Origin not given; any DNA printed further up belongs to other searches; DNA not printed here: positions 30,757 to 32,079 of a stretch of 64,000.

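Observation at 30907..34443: MidA/NDUFAF7-like methyltransferase, ATP-dependent DNA ligase and alpha/beta hydrolase inserted between nuoB and nuoC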

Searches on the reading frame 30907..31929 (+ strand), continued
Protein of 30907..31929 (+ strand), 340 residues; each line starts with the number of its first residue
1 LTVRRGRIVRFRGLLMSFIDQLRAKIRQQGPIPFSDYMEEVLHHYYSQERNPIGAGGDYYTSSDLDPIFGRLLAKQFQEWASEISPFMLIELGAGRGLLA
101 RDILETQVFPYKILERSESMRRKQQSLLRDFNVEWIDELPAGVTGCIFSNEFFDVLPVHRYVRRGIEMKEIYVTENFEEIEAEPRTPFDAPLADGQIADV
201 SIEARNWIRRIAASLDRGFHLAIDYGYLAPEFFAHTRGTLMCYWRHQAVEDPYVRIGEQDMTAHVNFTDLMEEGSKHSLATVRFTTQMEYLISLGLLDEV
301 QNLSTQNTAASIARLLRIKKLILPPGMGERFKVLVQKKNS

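Call 28: find_related_loci(query=A1, collection=genome_contigs, flank=8000)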
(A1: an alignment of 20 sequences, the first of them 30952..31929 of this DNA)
Query A1 (325 aa) in genome_contigs; peptide patterns used: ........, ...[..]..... (x = any residue, [..] = any of these).
227 stretches matched a pattern; 205 encode a relative of the query (tblastn E <= 1e-3); the best 80 are kept; 80 distinct loci.
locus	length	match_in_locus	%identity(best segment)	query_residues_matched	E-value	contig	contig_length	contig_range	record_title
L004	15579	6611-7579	66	2-324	8e-151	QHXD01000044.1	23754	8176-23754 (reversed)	MAG: Acidobacteria bacterium isolate gp5 AA63 14_1009_16_40cm_scaffold_23023_curated, whole genome shotgun sequence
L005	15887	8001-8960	67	4-323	2e-148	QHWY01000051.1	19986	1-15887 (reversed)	MAG: Acidobacteria bacterium isolate gp5 AA68 14_1009_16_30cm_scaffold_4256_curated, whole genome shotgun sequence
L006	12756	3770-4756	66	1-325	4e-142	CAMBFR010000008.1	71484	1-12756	MAG: Candidatus Sulfopaludibacter sp. SbA3 isolate TH-08apr19-233 genome assembly, contig: TH-08apr19-C709, whole genome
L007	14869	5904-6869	63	3-325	1e-141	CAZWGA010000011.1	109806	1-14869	MAG TPA_asm: uncultured Solibacteraceae bacterium isolate SRP273308_co1_25 genome assembly, contig: NODE_187_length_1098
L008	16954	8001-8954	69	3-323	1e-150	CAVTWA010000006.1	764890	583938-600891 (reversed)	MAG: uncultured Acidobacteriota bacterium isolate MFD04967.bin.2.116 genome assembly, contig: contig_16979, whole genome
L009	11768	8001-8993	62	1-324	3e-139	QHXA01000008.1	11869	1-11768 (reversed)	MAG: Acidobacteria bacterium isolate gp5 AA66 14_1009_16_30cm_scaffold_26113_curated, whole genome shotgun sequence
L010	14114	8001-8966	61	3-316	4e-134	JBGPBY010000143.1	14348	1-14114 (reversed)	MAG: Terriglobia bacterium isolate OBJ_0618_050_62 k141_4553482_length_14348_cov_10.0000, whole genome shotgun sequence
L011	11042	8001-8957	60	7-321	5e-128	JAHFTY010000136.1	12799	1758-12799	MAG: Acidobacteria bacterium isolate nzgw67 NODE_7481_length_12800_cov_3.518574, whole genome shotgun sequence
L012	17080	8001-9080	43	7-324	5e-78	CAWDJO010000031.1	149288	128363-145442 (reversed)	MAG: uncultured delta proteobacterium isolate MFD00709.bin.2.147 genome assembly, contig: contig_50836, whole genome sho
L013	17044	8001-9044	42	7-323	3e-77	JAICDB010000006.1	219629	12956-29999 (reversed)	MAG: Clostridiales bacterium isolate K_7_2_bin.50 scaffold_88, whole genome shotgun sequence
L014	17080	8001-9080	41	7-324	2e-74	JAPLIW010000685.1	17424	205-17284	MAG: Deltaproteobacteria bacterium isolate LacPavin_0920_SED5_MAG_56_12 LacPavin_0920_SED5_scaffold_358207, whole genome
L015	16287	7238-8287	39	5-324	4e-74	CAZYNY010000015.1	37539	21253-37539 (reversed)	MAG TPA_asm: uncultured Nitrospirota bacterium isolate binchicken_co213_54 genome assembly, contig: NODE_1585_length_375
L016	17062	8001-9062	41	10-324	6e-74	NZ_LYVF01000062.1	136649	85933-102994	Desulfotomaculum copahuensis strain LMa1 LMA27_trimmed_contig_20, whole genome shotgun sequence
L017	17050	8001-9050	38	5-324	1e-72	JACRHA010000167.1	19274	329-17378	MAG: Nitrospirae bacterium isolate NC_groundwater_1765_Pr3_B-0.1um_46_13 SR-2_scaffold_141_3601840, whole genome shotgun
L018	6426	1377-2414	41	1-323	5e-71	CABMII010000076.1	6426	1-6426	uncultured archaeon isolate LFW-280_4 genome assembly, contig: LFW2804_167, whole genome shotgun sequence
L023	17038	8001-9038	39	1-323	4e-68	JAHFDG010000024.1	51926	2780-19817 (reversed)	MAG: Candidatus Methanoperedens sp. isolate nzgw24 NODE_512_length_51927_cov_11.288287, whole genome shotgun sequence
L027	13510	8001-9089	39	10-324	1e-66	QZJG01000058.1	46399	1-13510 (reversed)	MAG: Nitrospiraceae bacterium isolate SURF_45 Ga0104751_1001097, whole genome shotgun sequence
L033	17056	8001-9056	42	7-323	5e-65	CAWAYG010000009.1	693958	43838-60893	MAG: uncultured Acidobacteriota bacterium isolate MFD06092.bin.1.228 genome assembly, contig: contig_58366, whole genome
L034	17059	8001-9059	42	7-324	9e-65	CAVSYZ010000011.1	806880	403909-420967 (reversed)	MAG: uncultured Acidobacteriota bacterium isolate MFD04463.bin.1.91 genome assembly, contig: contig_84963, whole genome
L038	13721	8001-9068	37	10-324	4e-64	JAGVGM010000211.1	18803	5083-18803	MAG: Thermodesulfovibrionia bacterium isolate DeMMO2_3 c_000000010954, whole genome shotgun sequence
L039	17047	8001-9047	41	10-324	2e-63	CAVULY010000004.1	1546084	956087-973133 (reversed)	MAG: uncultured Acidobacteriota bacterium isolate MFD06435.bin.1.27 genome assembly, contig: contig_25934, whole genome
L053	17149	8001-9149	35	5-324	3e-61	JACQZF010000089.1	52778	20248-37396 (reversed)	MAG: Nitrospirae bacterium isolate NC_groundwater_1560_Pr4_S-0.65um_46_16 SR1-18-Sp65_coassembly_scaffold_580305, whole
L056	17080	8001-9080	39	7-324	6e-61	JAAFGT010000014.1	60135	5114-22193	MAG: Acidipila sp. isolate Bin5_1 scaffold_361, whole genome shotgun sequence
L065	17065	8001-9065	40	7-324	1e-60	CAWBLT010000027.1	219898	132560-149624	MAG: uncultured Acidobacteriota bacterium isolate MFD04463.bin.2.86 genome assembly, contig: contig_85575, whole genome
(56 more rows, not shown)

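Call 42: search_solved_structures(query=window:30952-31929:+, max_evalue=0.001, show_alignments=3)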
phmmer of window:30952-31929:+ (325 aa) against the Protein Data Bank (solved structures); distinct sequences matched with E-value up to 0.001: 3.
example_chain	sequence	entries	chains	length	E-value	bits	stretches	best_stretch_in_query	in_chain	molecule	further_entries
4f3n_A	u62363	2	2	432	4.2e-35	124.7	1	6-320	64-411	Uncharacterized ACR, COG1565 superfamily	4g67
1zkd_A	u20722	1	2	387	3.1e-23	85.7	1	6-292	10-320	DUF185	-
5ztz_A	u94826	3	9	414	4.9e-11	45.6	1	11-95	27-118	Protein arginine methyltransferase NDUFAF7 homolog, mitochondrial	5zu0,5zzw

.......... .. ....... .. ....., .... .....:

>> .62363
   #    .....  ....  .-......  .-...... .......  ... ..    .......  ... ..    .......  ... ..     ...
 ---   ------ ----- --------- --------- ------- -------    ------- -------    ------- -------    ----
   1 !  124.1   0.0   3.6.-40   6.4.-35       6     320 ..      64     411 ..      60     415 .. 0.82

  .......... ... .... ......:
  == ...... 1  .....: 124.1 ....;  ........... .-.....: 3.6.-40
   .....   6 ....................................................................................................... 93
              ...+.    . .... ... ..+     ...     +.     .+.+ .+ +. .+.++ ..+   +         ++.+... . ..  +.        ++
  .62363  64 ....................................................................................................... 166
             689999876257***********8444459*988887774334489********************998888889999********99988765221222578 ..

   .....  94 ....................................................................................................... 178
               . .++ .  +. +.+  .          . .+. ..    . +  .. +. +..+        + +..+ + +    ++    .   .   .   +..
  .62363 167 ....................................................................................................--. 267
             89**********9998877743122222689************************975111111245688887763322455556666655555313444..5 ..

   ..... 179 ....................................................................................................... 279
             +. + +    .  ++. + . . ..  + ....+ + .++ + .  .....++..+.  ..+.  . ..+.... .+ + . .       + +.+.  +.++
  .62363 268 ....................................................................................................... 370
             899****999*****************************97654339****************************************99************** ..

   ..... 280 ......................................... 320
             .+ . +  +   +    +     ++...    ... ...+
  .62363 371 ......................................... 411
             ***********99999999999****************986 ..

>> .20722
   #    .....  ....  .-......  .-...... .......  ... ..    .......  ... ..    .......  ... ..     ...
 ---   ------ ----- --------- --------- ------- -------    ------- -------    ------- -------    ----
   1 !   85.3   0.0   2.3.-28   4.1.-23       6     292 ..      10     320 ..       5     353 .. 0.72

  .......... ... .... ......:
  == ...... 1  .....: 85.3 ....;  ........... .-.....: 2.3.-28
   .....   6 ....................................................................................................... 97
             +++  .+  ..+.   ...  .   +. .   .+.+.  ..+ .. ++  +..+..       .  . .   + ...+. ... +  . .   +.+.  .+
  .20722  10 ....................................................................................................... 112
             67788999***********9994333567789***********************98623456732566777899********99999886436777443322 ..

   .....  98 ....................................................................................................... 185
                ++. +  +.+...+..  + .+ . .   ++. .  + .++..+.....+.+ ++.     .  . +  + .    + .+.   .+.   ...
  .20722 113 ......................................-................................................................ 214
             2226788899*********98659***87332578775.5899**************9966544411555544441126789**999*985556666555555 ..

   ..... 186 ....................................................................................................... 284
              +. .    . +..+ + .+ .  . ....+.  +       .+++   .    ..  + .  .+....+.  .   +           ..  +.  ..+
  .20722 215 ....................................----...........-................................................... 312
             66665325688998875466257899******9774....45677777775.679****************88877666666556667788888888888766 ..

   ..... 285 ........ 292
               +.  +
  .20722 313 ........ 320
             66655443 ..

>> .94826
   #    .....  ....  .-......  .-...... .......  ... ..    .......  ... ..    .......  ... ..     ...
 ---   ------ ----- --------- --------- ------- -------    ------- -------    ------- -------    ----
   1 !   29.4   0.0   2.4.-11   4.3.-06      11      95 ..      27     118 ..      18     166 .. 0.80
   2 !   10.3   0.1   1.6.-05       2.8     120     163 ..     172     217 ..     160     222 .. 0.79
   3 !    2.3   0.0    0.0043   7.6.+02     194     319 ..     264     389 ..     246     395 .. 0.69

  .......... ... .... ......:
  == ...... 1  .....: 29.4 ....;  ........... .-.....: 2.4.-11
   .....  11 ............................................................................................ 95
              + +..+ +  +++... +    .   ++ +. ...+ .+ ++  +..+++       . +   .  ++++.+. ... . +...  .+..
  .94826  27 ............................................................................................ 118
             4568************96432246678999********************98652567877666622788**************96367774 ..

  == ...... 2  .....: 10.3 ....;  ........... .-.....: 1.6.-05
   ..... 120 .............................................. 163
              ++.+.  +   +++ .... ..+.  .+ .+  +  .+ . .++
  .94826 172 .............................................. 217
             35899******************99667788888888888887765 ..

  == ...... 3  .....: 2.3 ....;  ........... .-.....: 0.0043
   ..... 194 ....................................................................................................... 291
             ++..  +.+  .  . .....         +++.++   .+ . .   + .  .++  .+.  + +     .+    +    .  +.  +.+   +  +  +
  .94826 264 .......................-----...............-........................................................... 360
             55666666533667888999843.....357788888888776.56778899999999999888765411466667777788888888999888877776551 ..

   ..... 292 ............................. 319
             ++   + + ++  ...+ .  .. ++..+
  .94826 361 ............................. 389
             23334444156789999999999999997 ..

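Call 43: search_protein_families(library=ncbifam, proteins=[window:30952-31929:+], max_evalue=0.00001)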
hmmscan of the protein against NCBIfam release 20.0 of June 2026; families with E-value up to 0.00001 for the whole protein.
window:30952-31929:+ (325 aa): 0 families
